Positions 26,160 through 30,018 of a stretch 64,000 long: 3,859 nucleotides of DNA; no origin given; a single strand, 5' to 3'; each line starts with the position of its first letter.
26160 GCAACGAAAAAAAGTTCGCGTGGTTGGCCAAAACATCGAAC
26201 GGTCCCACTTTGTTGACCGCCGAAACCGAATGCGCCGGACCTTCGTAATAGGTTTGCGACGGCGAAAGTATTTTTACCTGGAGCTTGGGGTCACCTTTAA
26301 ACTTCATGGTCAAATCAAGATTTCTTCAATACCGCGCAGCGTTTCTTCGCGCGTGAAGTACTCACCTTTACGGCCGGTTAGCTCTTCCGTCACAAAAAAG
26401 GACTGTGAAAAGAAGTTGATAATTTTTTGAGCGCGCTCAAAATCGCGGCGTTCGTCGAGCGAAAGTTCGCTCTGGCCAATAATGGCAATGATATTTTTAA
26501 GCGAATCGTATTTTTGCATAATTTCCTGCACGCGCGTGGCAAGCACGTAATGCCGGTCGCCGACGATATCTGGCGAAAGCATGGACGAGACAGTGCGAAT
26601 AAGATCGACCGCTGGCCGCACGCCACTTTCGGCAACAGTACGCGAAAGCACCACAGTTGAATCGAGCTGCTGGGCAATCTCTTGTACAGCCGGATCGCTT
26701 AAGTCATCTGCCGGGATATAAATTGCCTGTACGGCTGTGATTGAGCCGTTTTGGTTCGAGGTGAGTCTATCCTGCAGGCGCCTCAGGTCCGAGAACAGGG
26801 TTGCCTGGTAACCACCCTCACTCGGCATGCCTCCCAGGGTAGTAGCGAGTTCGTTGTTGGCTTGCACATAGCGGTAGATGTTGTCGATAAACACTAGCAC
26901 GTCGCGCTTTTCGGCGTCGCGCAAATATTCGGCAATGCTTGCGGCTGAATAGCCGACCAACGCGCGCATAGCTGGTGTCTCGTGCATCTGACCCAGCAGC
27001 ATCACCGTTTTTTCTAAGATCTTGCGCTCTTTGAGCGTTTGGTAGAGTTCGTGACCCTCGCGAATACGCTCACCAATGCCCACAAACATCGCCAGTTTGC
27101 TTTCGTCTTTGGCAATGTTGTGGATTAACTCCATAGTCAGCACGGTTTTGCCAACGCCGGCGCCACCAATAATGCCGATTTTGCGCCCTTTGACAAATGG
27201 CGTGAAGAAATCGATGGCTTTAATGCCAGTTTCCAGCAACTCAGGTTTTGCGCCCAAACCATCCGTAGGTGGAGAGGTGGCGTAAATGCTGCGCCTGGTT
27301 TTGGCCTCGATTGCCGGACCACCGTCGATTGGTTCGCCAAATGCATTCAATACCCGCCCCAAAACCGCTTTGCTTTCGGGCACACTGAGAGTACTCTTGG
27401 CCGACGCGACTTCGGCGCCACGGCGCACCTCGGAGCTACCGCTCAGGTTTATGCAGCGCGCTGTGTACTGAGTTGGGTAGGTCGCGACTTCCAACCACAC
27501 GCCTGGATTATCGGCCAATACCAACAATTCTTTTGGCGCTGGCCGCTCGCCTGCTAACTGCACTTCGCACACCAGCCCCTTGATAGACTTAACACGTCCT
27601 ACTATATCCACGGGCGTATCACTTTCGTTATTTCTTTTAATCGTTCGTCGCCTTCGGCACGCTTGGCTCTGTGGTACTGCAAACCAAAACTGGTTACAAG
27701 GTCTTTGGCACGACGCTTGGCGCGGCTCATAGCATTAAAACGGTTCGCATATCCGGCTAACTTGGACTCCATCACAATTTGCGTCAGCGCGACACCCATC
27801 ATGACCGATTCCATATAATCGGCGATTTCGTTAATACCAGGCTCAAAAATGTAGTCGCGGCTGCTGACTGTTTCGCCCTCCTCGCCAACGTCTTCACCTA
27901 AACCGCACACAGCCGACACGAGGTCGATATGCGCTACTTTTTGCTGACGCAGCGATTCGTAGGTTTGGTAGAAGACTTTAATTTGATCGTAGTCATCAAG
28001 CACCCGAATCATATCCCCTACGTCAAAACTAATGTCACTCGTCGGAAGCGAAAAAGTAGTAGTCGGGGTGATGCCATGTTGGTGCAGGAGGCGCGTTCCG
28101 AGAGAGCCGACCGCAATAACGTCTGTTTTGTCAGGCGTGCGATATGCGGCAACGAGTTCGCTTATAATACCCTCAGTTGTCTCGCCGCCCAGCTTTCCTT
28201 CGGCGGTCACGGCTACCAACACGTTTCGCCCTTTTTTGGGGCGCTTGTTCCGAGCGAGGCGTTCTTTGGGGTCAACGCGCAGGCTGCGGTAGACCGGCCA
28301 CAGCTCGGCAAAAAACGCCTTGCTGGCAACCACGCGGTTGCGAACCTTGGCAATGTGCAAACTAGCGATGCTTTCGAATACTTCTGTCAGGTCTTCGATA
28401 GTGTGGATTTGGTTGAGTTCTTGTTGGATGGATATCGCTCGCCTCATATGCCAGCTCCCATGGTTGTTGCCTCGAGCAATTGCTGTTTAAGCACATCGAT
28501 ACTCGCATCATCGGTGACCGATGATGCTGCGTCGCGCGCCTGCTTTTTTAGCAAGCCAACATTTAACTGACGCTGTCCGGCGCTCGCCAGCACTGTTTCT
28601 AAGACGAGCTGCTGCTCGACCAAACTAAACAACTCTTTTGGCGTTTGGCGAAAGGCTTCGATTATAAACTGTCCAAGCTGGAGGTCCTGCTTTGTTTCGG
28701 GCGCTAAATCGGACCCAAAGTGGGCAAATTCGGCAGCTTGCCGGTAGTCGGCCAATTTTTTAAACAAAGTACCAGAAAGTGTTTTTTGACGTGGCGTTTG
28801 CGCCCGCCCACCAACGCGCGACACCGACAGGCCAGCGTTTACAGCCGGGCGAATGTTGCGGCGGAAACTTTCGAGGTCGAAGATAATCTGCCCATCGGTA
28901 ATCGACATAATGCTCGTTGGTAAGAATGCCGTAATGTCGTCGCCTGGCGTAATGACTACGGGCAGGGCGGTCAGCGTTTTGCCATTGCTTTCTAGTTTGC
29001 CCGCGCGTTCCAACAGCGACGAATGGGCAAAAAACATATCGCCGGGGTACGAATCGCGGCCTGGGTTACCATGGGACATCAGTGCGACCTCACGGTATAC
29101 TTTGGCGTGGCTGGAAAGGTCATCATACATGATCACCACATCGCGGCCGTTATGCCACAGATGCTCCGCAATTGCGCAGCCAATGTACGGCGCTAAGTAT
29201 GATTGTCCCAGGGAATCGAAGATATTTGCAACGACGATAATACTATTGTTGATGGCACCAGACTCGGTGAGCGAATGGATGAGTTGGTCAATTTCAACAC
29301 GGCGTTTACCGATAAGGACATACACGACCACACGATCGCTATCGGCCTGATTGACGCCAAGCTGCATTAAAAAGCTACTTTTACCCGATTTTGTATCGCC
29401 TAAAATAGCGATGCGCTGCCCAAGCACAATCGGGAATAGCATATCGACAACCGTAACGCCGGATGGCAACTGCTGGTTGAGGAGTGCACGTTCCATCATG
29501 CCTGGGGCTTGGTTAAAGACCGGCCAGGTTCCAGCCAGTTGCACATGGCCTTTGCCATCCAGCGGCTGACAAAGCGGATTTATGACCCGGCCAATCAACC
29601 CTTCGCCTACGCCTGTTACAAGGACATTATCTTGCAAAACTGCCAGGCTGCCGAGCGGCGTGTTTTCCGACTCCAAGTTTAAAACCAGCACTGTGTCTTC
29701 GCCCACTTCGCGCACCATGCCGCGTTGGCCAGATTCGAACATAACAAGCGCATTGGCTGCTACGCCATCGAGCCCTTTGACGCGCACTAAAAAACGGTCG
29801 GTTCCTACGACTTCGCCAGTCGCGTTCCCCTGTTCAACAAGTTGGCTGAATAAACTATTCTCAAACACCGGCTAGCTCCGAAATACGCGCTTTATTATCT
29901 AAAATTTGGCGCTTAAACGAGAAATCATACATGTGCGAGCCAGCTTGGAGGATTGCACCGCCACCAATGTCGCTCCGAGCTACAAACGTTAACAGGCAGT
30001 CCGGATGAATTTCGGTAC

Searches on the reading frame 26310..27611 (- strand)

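Call 34: search_protein_families(library=pfam, proteins=[window:26310-27611:-], max_evalue=0.001)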
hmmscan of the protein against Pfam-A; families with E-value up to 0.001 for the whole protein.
window:26310-27611:- (433 aa): 5 families
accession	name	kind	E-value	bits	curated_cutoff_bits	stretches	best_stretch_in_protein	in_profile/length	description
PF00006.31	ATP-synt_ab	-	1.6e-65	221.2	29.5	1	129-342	1-213/213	ATP synthase alpha/beta family, nucleotide-binding domain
PF22919.1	ATP-synt_VA_C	-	2.7e-09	37.4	24.7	1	348-409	6-68/101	C-terminal domain of V and A type ATP synthase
PF01637.24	ATPase_2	-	3.4e-05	24.2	33.2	1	147-252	25-126/225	ATPase domain predominantly from Archaea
PF06745.19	ATPase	-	0.00015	21.6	26.6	1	127-189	2-66/231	KaiC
PF00004.35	AAA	-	0.00051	20.9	21.2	0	147-283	3-95/131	ATPase family associated with various cellular activities (AAA)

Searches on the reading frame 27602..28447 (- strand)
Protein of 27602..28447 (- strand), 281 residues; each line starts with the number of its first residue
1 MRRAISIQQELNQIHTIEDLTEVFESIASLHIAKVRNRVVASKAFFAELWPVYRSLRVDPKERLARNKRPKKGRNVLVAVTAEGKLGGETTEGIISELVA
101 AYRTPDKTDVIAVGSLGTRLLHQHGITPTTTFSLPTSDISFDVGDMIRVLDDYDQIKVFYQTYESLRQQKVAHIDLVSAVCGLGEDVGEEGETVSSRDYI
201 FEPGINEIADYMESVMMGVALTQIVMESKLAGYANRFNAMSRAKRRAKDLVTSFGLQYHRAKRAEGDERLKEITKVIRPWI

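Call 34: search_protein_families(library=pfam, proteins=[window:27602-28447:-], max_evalue=0.001)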
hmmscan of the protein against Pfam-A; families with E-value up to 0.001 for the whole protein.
window:27602-28447:- (281 aa): 1 family
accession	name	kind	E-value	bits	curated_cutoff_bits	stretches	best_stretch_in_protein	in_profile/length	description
PF00231.24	ATP-synt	-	8.9e-27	95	39.9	1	6-273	4-278/285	ATP synthase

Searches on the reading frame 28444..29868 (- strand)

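Call 34: search_protein_families(library=pfam, proteins=[window:28444-29868:-], max_evalue=0.001)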
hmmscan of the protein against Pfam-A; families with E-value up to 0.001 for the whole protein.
window:28444-29868:- (474 aa): 2 families
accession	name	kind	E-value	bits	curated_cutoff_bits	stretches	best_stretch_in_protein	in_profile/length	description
PF00006.31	ATP-synt_ab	-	3e-64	217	29.5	1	137-350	1-213/213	ATP synthase alpha/beta family, nucleotide-binding domain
PF00306.32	ATP-synt_ab_C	-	5.3e-11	43.4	27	1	357-425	1-69/126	ATP synthase alpha/beta chain, C terminal domain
